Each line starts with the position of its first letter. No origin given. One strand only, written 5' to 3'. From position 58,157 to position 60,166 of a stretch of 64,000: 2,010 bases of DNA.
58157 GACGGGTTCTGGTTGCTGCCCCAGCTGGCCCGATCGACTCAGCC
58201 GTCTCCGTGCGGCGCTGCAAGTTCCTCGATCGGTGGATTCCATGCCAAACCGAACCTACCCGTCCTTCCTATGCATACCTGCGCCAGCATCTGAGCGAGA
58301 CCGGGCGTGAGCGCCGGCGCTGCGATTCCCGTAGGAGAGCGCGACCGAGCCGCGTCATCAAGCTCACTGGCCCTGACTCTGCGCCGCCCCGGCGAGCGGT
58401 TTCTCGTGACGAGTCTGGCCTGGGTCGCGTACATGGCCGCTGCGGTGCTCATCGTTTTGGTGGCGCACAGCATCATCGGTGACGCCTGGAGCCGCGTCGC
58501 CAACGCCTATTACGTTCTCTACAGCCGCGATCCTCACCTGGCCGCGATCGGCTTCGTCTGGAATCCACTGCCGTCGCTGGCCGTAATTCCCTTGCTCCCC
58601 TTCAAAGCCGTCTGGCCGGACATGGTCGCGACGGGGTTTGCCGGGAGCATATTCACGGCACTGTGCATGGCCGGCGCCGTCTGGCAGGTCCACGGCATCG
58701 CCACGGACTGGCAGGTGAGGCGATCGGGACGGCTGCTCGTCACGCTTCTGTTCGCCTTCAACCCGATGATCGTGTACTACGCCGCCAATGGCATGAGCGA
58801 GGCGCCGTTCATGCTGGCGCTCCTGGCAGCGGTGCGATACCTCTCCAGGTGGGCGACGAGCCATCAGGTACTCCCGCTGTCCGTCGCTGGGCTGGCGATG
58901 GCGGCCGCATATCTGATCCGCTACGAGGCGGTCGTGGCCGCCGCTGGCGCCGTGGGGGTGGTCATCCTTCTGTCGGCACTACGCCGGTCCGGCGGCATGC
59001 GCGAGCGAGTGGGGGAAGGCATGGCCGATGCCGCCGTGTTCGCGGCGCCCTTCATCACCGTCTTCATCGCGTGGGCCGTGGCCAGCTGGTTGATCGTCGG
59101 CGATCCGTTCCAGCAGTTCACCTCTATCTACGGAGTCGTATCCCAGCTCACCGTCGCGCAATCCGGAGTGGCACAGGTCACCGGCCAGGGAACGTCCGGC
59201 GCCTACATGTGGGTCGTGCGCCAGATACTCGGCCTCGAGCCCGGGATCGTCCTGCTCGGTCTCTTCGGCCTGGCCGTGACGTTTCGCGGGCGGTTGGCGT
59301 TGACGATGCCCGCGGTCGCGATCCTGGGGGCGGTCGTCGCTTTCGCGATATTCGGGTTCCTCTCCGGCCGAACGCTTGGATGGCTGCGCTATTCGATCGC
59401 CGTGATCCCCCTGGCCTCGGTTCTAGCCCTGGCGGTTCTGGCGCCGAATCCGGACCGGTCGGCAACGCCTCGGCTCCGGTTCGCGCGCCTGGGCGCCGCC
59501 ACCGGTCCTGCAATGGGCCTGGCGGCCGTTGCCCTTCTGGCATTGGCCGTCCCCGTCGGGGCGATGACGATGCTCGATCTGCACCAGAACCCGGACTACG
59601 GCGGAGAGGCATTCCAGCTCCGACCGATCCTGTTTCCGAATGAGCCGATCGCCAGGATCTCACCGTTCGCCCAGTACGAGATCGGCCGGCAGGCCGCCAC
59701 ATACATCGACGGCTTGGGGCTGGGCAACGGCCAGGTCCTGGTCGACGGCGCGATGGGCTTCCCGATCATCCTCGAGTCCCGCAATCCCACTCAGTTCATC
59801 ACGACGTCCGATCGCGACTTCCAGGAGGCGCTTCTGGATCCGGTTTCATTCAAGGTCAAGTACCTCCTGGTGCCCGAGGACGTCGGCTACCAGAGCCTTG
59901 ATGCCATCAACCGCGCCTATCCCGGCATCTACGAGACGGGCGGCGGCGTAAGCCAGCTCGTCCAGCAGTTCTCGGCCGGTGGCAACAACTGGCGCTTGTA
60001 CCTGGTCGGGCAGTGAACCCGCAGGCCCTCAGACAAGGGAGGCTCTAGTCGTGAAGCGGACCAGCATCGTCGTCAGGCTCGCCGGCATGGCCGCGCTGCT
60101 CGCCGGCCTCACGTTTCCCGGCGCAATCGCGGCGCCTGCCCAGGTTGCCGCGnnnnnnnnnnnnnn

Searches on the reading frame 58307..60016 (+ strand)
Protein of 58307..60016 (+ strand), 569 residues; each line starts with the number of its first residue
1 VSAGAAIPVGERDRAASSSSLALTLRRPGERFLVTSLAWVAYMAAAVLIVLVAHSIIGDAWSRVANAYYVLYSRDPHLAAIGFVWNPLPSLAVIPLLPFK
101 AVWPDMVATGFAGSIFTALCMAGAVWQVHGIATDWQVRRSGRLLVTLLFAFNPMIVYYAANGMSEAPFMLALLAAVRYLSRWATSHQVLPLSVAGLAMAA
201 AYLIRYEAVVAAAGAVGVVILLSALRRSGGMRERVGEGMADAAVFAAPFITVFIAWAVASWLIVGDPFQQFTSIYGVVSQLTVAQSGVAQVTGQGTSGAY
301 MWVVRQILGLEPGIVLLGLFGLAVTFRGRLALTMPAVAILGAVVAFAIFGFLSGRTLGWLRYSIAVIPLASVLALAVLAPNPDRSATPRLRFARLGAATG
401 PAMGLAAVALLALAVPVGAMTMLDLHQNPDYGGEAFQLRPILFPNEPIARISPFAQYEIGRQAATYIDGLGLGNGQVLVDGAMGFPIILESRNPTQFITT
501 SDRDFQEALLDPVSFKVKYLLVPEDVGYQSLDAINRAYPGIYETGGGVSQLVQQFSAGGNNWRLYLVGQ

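Call 10: search_protein_families(library=pfam, proteins=[window:58307-60016:+], max_evalue=0.001)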
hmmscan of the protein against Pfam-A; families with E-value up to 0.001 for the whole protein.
window:58307-60016:+ (569 aa): 1 family
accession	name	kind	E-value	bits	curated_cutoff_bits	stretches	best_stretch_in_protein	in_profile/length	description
PF13231.12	PMT_2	-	4.8e-05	24.1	26.1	1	109-228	20-137/160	Dolichyl-phosphate-mannose-protein mannosyltransferase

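Call 44: search_protein_families(library=ncbifam, proteins=[window:58307-60016:+], max_evalue=0.01)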
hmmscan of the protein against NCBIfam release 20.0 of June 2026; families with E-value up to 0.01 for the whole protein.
window:58307-60016:+ (569 aa): 2 families
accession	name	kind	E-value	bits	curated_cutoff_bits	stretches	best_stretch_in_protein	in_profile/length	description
TIGR03663.1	TIGR03663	subfamily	0.00073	18.7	126.25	1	141-387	99-337/435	flippase activity-associated protein Agl23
NF047440.1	LA3751_2_3_fam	subfamily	0.00084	18.3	200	1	115-268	103-248/460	LA_3751/LA_3752 family putative glycosyltransferase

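Call 46: find_homologous_proteins(query=window:58307-60016:+, max_evalue=0.00001)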
Query window:58307-60016:+ (569 aa): 696 proteins with E <= 0.00001 among 8000 candidates; the best 120 are listed.
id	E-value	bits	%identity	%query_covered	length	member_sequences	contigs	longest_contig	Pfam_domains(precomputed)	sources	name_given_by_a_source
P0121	0.0e+0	1144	99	94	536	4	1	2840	PF13231.13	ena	-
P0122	1.3e-277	940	77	100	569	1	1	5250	PF13231.13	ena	-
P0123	2.4e-277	939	77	100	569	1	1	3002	PF13231.13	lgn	-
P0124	2.4e-277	939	77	100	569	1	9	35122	PF13231.13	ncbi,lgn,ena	-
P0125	3.6e-277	939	77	100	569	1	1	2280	PF13231.13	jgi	jgi:hypothetical protein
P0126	4.0e-276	935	77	98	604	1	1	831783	PF13231.13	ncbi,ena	-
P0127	2.7e-272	923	76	98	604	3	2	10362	PF13231.13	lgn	-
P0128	1.2e-268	911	75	99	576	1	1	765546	PF13231.13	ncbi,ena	-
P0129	2.7e-268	909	74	98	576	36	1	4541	PF13231.13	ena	-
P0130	1.8e-267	907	73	100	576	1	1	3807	PF13231.13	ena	-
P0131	2.7e-267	906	73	98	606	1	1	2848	-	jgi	jgi:hypothetical protein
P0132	1.2e-266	904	80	90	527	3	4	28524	PF13231.13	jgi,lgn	jgi:hypothetical protein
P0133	2.5e-265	900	73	99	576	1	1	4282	-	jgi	jgi:hypothetical protein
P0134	4.6e-265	899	73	98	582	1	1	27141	PF13231.13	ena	-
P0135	6.7e-265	898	72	99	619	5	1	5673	PF13231.13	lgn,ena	-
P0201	1.6e-129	451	58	71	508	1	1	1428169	PF02366.25,PF13231.13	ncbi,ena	-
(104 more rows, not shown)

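Call 47: search_solved_structures(query=window:58307-60016:+, max_evalue=10)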
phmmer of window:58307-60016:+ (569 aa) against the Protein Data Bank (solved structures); distinct sequences matched with E-value up to 10: 1.
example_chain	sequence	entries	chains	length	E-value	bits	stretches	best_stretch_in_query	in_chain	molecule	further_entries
6zpp_A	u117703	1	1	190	1.5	10.7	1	42-95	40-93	virulence factor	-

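Call 49: search_solved_structures(query=A3, max_evalue=10)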
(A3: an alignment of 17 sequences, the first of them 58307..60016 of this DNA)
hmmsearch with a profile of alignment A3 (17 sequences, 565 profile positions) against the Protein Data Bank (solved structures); distinct sequences matched with E-value up to 10: 2.
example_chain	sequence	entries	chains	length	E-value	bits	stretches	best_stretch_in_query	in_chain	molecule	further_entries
3oqc_A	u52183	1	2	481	1.9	9.9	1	293-358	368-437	Ufm1-specific protease 2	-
8qag_A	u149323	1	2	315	5.6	8.4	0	361-455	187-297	sc-CC-6-95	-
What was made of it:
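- The window's GT-C-like protein is below the Pfam PMT_2 cut-off and has no match to a solved structure (calls 10, 47, 49).
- Tried and rejected: Neither the single sequence nor the profile matched anything (calls 47, 49).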

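Call 50: search_protein_families(library=pfam, alignment_id=A3, max_evalue=0.01)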
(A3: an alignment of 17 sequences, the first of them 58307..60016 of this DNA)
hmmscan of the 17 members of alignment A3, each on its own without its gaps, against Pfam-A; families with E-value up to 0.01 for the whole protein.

A. member 1, window:58307-60016:+ (569 aa): 1 family
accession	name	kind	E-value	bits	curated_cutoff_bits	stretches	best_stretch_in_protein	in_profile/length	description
PF13231.12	PMT_2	-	4.8e-05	24.1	26.1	1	109-228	20-137/160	Dolichyl-phosphate-mannose-protein mannosyltransferase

B. families by the number of members that match (of 17 scanned): 3 families
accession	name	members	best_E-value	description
PF13231.12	PMT_2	16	2.5e-10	Dolichyl-phosphate-mannose-protein mannosyltransferase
PF02366.24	PMT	6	5.9e-08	Dolichyl-phosphate-mannose-protein mannosyltransferase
PF14264.12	Glucos_trans_II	1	1.5e-05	Glucosyl transferase GtrII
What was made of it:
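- On GT-C glycosyltransferase, PMT_2-like (the upstream neighbour): However, 16 of 17 aligned homologues hit PMT_2 (best E 2.5e-10) and 6 of 17 hit PMT (calls 10, 50).
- The GT-C-like family matches PMT_2 and PMT models (call 50). It is below the PMT_2 cut-off and gives no PF02366 hit (calls 10, 50).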
